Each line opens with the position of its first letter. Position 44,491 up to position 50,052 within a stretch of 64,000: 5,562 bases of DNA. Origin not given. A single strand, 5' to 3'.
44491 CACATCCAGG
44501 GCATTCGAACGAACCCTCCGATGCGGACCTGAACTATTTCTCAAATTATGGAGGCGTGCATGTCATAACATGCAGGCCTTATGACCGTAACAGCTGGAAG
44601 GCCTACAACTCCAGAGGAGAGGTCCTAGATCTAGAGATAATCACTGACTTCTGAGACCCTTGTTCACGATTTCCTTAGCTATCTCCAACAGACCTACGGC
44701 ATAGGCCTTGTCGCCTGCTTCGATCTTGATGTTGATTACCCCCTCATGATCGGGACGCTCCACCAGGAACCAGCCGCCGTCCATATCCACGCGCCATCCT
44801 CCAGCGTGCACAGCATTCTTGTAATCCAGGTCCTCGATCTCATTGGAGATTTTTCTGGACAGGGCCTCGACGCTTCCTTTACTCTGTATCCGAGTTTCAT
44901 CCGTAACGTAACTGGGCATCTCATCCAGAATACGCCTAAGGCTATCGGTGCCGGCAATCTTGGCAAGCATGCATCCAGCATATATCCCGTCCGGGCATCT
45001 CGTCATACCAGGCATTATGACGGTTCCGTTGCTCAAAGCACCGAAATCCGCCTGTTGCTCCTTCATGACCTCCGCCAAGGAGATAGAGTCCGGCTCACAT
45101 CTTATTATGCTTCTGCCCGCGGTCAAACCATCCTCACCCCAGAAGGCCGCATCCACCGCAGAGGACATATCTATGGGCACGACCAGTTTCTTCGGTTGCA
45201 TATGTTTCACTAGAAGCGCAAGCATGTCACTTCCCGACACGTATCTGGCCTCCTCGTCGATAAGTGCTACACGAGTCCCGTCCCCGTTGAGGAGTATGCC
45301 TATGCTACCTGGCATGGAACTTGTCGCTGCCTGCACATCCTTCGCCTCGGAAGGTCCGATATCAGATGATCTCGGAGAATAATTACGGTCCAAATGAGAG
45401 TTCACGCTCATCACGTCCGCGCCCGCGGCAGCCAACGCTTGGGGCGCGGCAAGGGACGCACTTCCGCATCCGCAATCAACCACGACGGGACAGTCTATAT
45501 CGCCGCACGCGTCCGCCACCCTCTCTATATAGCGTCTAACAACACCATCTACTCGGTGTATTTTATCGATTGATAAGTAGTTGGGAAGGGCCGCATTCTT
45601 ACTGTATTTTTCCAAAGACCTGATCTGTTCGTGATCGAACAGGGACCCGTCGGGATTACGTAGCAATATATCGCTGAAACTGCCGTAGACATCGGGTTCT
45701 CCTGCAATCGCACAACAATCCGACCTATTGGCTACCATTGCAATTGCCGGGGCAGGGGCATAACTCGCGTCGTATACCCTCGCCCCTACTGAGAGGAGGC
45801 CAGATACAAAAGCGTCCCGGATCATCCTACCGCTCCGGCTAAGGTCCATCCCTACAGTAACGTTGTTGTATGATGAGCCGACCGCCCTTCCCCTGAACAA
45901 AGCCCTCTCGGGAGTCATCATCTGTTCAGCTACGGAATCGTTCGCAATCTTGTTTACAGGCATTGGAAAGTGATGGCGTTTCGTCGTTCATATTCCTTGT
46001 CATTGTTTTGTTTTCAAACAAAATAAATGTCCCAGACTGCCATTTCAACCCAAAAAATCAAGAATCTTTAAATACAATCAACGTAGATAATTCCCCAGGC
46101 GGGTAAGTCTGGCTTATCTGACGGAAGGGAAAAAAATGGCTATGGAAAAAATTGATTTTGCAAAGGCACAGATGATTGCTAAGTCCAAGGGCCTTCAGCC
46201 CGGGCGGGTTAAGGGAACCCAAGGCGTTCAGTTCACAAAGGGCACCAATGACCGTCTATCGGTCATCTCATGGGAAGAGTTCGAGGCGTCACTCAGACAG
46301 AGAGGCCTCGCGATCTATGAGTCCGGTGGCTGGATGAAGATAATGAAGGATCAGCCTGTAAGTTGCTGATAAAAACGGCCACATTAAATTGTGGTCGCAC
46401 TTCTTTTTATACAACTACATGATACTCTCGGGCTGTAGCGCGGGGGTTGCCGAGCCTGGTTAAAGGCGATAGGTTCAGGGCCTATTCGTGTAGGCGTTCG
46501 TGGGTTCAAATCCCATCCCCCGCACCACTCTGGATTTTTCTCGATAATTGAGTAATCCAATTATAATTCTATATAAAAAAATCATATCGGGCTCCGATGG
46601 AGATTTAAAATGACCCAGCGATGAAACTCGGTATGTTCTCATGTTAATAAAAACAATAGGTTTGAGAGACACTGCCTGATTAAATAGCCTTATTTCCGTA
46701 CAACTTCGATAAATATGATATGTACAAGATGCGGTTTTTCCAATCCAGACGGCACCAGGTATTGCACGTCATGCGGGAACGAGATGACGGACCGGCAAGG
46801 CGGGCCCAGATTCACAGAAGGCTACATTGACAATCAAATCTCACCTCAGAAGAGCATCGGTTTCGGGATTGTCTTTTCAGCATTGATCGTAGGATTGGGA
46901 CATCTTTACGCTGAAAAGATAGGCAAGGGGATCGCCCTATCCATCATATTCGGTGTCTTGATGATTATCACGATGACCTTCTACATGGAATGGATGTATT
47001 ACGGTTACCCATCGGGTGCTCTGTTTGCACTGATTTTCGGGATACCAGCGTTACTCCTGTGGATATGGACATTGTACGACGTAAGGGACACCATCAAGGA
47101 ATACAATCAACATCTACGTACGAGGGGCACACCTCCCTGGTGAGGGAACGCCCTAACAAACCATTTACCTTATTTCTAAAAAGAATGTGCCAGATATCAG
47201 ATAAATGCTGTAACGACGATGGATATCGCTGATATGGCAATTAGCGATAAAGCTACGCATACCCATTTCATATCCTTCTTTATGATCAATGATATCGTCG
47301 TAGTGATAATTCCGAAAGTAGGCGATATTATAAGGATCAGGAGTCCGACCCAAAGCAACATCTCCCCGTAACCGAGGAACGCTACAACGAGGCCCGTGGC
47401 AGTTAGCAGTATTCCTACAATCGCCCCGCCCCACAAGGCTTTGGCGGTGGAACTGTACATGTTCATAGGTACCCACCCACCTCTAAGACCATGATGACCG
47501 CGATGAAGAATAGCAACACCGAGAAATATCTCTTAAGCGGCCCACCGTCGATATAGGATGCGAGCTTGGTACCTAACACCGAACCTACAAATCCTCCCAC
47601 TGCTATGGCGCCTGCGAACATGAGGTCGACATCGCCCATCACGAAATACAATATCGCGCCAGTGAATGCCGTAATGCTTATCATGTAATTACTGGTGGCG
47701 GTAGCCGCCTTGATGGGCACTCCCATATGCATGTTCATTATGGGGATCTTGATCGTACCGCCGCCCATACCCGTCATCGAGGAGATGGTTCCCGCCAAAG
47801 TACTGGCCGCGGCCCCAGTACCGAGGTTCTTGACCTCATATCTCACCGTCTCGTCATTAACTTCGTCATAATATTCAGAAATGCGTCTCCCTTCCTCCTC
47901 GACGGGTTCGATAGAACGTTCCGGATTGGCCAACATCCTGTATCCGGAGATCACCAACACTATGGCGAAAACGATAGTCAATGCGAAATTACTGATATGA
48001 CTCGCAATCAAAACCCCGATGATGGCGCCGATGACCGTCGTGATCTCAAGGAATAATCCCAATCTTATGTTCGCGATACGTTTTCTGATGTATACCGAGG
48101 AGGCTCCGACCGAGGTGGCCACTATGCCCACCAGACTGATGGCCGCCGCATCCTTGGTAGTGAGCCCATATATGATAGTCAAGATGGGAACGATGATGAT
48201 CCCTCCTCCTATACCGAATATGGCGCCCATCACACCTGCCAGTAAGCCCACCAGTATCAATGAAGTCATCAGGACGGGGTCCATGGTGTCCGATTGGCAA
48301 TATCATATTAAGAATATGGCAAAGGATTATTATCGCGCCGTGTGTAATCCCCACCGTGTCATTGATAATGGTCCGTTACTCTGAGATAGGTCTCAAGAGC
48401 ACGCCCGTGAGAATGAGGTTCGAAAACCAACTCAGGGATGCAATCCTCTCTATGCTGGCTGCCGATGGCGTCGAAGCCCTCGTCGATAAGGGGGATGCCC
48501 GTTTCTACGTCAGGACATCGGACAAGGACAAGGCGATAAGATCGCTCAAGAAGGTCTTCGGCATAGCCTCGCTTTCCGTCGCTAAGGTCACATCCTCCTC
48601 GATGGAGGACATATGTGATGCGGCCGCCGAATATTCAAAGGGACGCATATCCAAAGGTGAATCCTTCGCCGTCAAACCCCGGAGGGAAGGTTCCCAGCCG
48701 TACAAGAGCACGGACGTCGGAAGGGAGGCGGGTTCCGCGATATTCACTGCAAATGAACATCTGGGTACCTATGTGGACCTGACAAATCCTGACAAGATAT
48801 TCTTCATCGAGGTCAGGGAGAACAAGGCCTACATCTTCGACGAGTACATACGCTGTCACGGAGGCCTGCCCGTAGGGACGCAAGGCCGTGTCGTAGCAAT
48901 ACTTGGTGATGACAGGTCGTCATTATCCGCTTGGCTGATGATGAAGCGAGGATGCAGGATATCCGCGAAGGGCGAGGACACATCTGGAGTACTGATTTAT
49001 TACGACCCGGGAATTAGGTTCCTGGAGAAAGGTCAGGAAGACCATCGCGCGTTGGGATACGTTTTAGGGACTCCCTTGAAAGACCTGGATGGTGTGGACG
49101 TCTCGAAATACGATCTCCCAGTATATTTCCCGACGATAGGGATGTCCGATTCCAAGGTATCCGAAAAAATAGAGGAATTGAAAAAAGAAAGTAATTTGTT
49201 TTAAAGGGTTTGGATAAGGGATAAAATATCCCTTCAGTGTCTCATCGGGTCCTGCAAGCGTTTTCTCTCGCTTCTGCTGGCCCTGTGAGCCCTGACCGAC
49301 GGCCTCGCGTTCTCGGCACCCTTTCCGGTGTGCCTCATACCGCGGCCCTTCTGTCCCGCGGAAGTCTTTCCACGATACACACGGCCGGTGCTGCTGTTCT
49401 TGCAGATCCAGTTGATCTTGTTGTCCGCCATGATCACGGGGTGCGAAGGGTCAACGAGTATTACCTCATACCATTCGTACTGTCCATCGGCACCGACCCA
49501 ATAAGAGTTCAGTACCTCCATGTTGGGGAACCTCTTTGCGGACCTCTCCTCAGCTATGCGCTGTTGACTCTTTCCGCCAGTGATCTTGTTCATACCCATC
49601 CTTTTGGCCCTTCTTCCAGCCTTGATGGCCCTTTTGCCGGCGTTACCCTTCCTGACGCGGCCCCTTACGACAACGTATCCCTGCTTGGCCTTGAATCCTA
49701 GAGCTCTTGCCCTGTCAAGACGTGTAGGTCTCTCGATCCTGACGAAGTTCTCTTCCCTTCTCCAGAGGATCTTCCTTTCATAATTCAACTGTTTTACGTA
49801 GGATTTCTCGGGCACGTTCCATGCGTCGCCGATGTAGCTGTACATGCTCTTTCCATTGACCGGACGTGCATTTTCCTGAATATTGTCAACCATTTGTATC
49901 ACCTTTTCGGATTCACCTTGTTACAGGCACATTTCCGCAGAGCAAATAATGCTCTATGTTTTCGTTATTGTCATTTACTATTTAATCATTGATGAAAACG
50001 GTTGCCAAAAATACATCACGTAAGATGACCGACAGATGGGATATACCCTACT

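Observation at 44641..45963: Phosphohexomutase-family paralog with every catalytic motif mutated: likely pseudoenzyme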

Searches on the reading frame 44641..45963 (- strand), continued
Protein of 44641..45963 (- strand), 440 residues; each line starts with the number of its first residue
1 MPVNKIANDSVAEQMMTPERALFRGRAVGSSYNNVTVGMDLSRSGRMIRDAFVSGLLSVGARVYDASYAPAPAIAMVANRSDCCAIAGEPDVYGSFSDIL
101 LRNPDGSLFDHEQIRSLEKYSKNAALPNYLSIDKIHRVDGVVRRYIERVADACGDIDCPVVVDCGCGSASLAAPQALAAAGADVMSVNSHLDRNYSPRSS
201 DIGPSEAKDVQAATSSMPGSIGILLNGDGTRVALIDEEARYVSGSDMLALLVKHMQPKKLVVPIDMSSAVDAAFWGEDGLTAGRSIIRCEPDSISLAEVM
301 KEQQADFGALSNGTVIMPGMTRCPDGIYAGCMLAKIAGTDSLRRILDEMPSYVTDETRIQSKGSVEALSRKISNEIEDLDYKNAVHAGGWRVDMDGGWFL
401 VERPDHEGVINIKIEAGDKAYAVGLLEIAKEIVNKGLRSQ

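Call 79: search_protein_families(library=pfam, proteins=[P0181, P0323, P0184, P0196, P0194, P0215, P0012, P0018], max_evalue=0.01)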
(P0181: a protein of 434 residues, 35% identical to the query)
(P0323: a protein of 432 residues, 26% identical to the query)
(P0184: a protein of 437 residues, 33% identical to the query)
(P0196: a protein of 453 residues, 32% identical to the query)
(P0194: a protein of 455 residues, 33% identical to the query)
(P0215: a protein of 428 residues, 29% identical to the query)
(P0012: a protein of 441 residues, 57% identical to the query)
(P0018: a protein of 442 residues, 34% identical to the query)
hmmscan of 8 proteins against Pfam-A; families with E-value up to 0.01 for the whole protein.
P0181 (434 aa): 4 families
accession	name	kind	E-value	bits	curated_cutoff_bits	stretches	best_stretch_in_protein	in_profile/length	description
PF02878.22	PGM_PMM_I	-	2e-26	92.7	22.5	1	2-125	2-134/138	Phosphoglucomutase/phosphomannomutase, alpha/beta/alpha domain I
PF02880.22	PGM_PMM_III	-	6e-17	62.3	20.7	1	248-344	2-110/115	Phosphoglucomutase/phosphomannomutase, alpha/beta/alpha domain III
PF02879.22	PGM_PMM_II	-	2e-14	54.4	29.3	1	154-243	13-103/103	Phosphoglucomutase/phosphomannomutase, alpha/beta/alpha domain II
PF00408.26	PGM_PMM_IV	-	1.9e-05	25.1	23.1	1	374-415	21-55/68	Phosphoglucomutase/phosphomannomutase, C-terminal domain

P0323 (432 aa): 2 families
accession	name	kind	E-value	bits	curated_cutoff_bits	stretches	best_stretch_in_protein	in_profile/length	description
PF02878.22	PGM_PMM_I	-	1.2e-06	28.6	22.5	1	10-109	10-119/138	Phosphoglucomutase/phosphomannomutase, alpha/beta/alpha domain I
PF02880.22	PGM_PMM_III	-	8.9e-06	26.3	20.7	1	243-342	4-113/115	Phosphoglucomutase/phosphomannomutase, alpha/beta/alpha domain III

P0184 (437 aa): 2 families
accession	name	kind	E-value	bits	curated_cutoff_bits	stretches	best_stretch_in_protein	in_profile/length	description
PF02878.22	PGM_PMM_I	-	6.7e-13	48.9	22.5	1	15-120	16-129/138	Phosphoglucomutase/phosphomannomutase, alpha/beta/alpha domain I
PF02879.22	PGM_PMM_II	-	3.2e-10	40.9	29.3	1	146-241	3-103/103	Phosphoglucomutase/phosphomannomutase, alpha/beta/alpha domain II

P0196 (453 aa): 2 families
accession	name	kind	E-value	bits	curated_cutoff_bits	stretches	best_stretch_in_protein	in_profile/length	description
PF02878.22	PGM_PMM_I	-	2.4e-12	47.2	22.5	1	18-122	19-131/138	Phosphoglucomutase/phosphomannomutase, alpha/beta/alpha domain I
PF02879.22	PGM_PMM_II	-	1.3e-07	32.6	29.3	1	146-228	2-89/103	Phosphoglucomutase/phosphomannomutase, alpha/beta/alpha domain II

P0194 (455 aa): 2 families
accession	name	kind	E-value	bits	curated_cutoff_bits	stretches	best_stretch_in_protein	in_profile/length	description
PF02878.22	PGM_PMM_I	-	2.7e-09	37.3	22.5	1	21-89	26-98/138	Phosphoglucomutase/phosphomannomutase, alpha/beta/alpha domain I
PF02879.22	PGM_PMM_II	-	0.00013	22.9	29.3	1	149-240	7-103/103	Phosphoglucomutase/phosphomannomutase, alpha/beta/alpha domain II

P0215 (428 aa): 2 families
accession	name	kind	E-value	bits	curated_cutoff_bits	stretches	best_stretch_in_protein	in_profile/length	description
PF02878.22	PGM_PMM_I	-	9.4e-08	32.3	22.5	1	10-113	10-123/138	Phosphoglucomutase/phosphomannomutase, alpha/beta/alpha domain I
PF02880.22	PGM_PMM_III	-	0.0027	18.3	20.7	1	284-338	55-111/115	Phosphoglucomutase/phosphomannomutase, alpha/beta/alpha domain III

P0012 (441 aa): 2 families
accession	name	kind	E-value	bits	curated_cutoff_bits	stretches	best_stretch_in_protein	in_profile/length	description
PF02878.22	PGM_PMM_I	-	9.1e-12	45.3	22.5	1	14-122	16-132/138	Phosphoglucomutase/phosphomannomutase, alpha/beta/alpha domain I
PF02879.22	PGM_PMM_II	-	2.4e-10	41.3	29.3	1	152-240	9-103/103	Phosphoglucomutase/phosphomannomutase, alpha/beta/alpha domain II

P0018 (442 aa): 2 families
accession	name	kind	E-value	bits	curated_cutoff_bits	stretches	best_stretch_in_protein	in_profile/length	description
PF02879.22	PGM_PMM_II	-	1.2e-09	39.1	29.3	1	153-239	11-103/103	Phosphoglucomutase/phosphomannomutase, alpha/beta/alpha domain II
PF02878.22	PGM_PMM_I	-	1.6e-06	28.3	22.5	1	26-76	33-85/138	Phosphoglucomutase/phosphomannomutase, alpha/beta/alpha domain I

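Call 93: find_encoding_contigs(protein=P0217, flank=7000, max_places=1)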
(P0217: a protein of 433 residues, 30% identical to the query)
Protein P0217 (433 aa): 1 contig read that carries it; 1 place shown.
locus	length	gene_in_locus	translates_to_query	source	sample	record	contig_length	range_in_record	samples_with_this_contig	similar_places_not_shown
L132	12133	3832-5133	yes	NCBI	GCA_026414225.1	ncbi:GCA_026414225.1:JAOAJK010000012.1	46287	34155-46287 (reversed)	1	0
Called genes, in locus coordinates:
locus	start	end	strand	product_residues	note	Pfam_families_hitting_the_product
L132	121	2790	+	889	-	PF01344:Kelch_1 (faint), PF13415:Beta-prop_FBX42, PF24681:Kelch_KLHDC2_KLHL20_DRC7, PF24981:Beta-prop_ATRN-LZTR1 (weak), PF25059:FN3_DSCAM-DSCAML_C (faint), PF00041:fn3, PF16656:Pur_ac_phosph_N (faint), PF00041:fn3, +4 more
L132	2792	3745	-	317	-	PF00696:AA_kinase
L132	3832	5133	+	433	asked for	PF02878:PGM_PMM_I, PF02879:PGM_PMM_II, PF02880:PGM_PMM_III, PF00408:PGM_PMM_IV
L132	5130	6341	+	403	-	PF00483:NTP_transferase, PF01128:IspD, PF12804:NTP_transf_3, PF25084:LbH_EIF2B, PF00132:Hexapep, PF14602:Hexapep_2 (weak), PF25087:GMPPB_C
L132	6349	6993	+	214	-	PF00069:Pkinase, PF03109:ABC1 (weak), PF07714:PK_Tyr_Ser-Thr (weak), PF01163:RIO1, PF01636:APH (faint), PF06293:Kdo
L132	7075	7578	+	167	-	PF00132:Hexapep, PF25084:LbH_EIF2B (weak), PF25087:GMPPB_C (faint), PF21711:DCTN5 (weak), PF00132:Hexapep (weak)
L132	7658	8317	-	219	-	PF03308:MeaB (faint), PF02492:cobW, PF13401:AAA_22 (weak), PF03205:MobB (weak)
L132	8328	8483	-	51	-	-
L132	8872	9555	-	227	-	-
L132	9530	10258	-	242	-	PF02481:DNA_processg_A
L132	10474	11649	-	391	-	-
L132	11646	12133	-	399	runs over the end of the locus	PF01930:Cas_Cas4 (faint), PF10926:DUF2800 (weak), PF12705:PDDEXK_1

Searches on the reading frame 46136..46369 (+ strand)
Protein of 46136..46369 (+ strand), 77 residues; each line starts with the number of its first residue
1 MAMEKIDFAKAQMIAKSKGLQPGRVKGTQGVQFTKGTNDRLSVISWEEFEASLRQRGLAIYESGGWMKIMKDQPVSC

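Call 19: search_protein_families(library=pfam, proteins=[window:46136-46369:+], max_evalue=1)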
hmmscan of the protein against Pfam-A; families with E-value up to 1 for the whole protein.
window:46136-46369:+ (77 aa): 1 family
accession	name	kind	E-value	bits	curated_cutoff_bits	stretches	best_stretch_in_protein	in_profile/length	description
PF07775.16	PaRep2b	-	0.19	10.6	20.4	1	9-60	387-438/512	PaRep2b protein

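Call 59: find_related_loci(query=A5, collection=metagenome_contigs, flank=3500)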
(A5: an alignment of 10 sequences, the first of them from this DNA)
Query A5 (72 aa) in metagenome_contigs; peptide patterns used: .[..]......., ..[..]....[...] (x = any residue, [..] = any of these).
600 stretches matched a pattern (row limit reached: there are more); 539 encode a relative of the query (tblastn E <= 1e-3); the best 80 are kept; 80 distinct loci.
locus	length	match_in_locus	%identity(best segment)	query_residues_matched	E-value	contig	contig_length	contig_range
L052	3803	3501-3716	100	1-72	5e-45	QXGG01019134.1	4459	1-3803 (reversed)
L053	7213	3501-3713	89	1-71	3e-40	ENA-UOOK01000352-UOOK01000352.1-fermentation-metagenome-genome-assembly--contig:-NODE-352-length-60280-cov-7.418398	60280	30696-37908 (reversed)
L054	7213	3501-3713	87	1-71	1e-39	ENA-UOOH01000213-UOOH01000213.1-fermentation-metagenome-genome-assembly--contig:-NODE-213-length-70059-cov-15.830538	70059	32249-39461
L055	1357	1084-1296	86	1-71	1e-39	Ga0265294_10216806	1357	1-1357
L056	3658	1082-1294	85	1-71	2e-38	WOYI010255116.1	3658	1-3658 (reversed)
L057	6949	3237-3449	85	1-71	2e-37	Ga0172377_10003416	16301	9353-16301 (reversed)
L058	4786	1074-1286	80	1-71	5e-36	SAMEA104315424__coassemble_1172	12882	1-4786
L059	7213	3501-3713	80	1-71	5e-36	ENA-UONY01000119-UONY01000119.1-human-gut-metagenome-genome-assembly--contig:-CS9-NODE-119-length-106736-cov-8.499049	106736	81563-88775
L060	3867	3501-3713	79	1-71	2e-35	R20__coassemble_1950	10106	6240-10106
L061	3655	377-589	76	1-71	4e-35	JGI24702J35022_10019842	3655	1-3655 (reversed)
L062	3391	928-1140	79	1-71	3e-35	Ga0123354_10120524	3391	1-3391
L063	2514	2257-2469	76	1-71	5e-35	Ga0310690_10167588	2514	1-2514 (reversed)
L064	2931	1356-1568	77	1-71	1e-34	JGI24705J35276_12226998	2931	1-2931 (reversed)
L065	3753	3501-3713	77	1-71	6e-35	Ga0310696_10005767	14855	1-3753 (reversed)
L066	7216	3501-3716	78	1-72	7e-35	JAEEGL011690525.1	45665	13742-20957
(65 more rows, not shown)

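Call 60: search_solved_structures(query=A5, max_evalue=10)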
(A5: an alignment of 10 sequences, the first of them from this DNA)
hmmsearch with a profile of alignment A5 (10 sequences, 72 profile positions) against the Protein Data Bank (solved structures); distinct sequences matched with E-value up to 10: 10.
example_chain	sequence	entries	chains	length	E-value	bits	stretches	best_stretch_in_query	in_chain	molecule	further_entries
3bop_A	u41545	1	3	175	0.12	15.8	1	31-69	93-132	beta-Neurexin 2D4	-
3bod_A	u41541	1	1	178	0.65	13.4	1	31-66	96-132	Neurexin-1-alpha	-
2wqz_C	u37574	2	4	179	0.65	13.4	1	31-66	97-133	NEUREXIN-1-BETA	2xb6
3vkf_C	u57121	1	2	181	0.67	13.3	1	31-66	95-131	Neurexin-1-beta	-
1c4r_A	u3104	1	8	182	0.68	13.3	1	31-66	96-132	NEUREXIN-I BETA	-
5z8y_B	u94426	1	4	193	0.77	13.1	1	31-66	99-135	Neurexin-1-beta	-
3b3q_E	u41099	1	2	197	0.81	13.1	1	31-66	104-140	NRXN1 protein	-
1wlm_A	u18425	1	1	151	0.98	12.8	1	25-55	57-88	Protein CGI-38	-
2r1d_A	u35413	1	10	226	0.99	12.8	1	31-66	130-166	Neurexin-1-beta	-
3biw_E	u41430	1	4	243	1.2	12.6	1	31-66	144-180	Neurexin-1-beta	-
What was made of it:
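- Tried and rejected: The small protein has no Pfam or PDB sequence match (calls 19, 60).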

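Call 85: predict_structure(protein=window:46136-46369:+)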
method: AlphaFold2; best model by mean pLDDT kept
length: 77 residues; sequences in the alignment: 1
mean_pLDDT: 51.2   pTM: 0.33
mean pLDDT of the five models: 51.2, 47.7, 47.5, 45.5, 43.7
residues with pLDDT >= 90: 0; 70-90: 1; 50-70: 40; < 50: 36
segments of 3 or more residues with pLDDT < 50: 1-6, 23-32, 34-44, 73-77
pLDDT, mean of each block of 10 residues (from residue 1): 45 54 42 41 55 67 58 47
secondary structure, 60 per line:
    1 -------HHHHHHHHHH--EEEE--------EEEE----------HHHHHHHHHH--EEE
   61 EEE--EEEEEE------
elements in order: H8-17 E20-23 E32-35 H46-55 E58-63 E66-71

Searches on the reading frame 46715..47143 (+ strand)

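Call 19: search_protein_families(library=pfam, proteins=[window:46715-47143:+], max_evalue=1)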
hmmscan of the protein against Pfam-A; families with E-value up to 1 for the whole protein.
window:46715-47143:+ (142 aa): 15 families
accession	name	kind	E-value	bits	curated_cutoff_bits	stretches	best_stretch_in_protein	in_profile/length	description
PF13240.11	Zn_Ribbon_1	-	3.3e-06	27.2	25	1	3-23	2-22/23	zinc-ribbon domain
PF11457.13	DUF3021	-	0.00037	21.1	24.7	1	52-134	45-130/130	Protein of unknown function (DUF3021)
PF12773.13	DZR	-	0.00037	21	27.3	1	3-25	1-23/45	Double zinc ribbon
PF01040.23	UbiA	-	0.014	15.2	34.2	1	40-118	62-134/250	UbiA prenyltransferase family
PF02517.21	Rce1-like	-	0.032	15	22.4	1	39-98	28-77/93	Type II CAAX prenyl endopeptidase Rce1-like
PF00641.23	Zn_ribbon_RanBP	-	0.045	13.5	27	1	3-22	7-26/30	Zn-finger in Ran binding protein and others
PF05154.21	TM2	-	0.052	14.2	27.9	1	94-122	23-49/51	TM2 domain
PF11781.13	Zn_ribbon_RRN7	-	0.099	12.8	27.1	1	12-22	19-29/32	Zinc-finger of RNA-polymerase I-specific TFIIB, Rrn7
PF24463.1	DUF7577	-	0.14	12.2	28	1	3-24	5-26/27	Domain of unknown function (DUF7577)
PF14803.11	Zn_ribbon_Nudix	-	0.19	12.1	25.6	0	15-25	1-11/34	Nudix N-terminal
PF11023.14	DUF2614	-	0.28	11.8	21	1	41-93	5-57/111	Zinc-ribbon containing domain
PF09843.14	DUF2070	-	0.28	9.9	30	1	48-119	106-174/561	Predicted membrane protein (DUF2070)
PF20226.3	DUF6585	-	0.39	10.5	27.7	1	67-118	23-74/249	Family of unknown function (DUF6585)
PF03739.19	LptF_LptG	-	0.55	9.6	27.9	1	53-121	285-352/353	Lipopolysaccharide export system permease LptF/LptG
PF17032.10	Zn_ribbon_15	-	0.84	10.9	28.9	0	2-21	54-73/73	zinc-ribbon family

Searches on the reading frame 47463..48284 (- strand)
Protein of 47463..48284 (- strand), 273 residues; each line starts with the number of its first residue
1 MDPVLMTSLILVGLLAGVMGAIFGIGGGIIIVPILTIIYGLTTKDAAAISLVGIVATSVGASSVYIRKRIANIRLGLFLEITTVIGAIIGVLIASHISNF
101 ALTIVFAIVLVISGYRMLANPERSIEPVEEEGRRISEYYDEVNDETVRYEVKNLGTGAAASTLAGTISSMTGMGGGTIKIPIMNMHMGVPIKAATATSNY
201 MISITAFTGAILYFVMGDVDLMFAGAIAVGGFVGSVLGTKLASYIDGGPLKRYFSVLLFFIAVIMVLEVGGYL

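Call 94: search_protein_families(library=pfam, proteins=[window:47463-48284:-], max_evalue=0.00001)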
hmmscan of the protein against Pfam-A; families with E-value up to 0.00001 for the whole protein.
window:47463-48284:- (273 aa): 1 family
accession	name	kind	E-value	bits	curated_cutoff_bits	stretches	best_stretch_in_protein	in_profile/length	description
PF01925.25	TauE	-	4e-52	177.7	32.6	1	9-265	1-237/237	Sulfite exporter TauE/SafE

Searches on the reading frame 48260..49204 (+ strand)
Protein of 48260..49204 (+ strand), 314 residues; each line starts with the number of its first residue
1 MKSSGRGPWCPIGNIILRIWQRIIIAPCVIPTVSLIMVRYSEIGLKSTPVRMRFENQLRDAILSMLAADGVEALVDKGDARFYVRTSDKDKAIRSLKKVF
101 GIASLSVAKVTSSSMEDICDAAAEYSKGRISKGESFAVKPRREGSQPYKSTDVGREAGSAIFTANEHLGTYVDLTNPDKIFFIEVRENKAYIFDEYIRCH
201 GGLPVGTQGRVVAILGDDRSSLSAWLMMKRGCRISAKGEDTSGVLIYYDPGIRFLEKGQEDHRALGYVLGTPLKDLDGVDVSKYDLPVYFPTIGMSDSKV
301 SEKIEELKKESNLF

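Call 94: search_protein_families(library=pfam, proteins=[window:48260-49204:+], max_evalue=0.00001)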
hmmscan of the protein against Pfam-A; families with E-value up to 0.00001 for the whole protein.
window:48260-49204:+ (314 aa): 2 families
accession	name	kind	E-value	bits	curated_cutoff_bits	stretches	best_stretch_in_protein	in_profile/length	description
PF22025.1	ThiI_fer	-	6.2e-16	59.1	25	1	36-106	2-72/72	ThiI ferredoxin-like domain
PF02926.22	THUMP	-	2.4e-13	50.7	20.6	1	113-193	2-82/84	THUMP domain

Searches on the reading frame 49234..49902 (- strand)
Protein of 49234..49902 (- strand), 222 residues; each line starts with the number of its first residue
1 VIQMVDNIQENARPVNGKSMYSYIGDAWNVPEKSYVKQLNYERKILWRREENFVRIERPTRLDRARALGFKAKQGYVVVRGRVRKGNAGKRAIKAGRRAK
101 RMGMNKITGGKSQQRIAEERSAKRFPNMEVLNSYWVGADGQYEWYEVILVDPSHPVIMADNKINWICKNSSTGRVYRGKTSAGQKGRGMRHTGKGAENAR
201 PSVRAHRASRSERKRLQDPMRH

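Call 94: search_protein_families(library=pfam, proteins=[window:49234-49902:-], max_evalue=0.00001)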
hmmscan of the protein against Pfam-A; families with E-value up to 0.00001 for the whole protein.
window:49234-49902:- (222 aa): 1 family
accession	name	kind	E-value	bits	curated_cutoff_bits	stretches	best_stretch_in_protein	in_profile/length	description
PF00827.22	Ribosomal_L15e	-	1.2e-77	260.4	27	1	19-205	1-190/191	Ribosomal L15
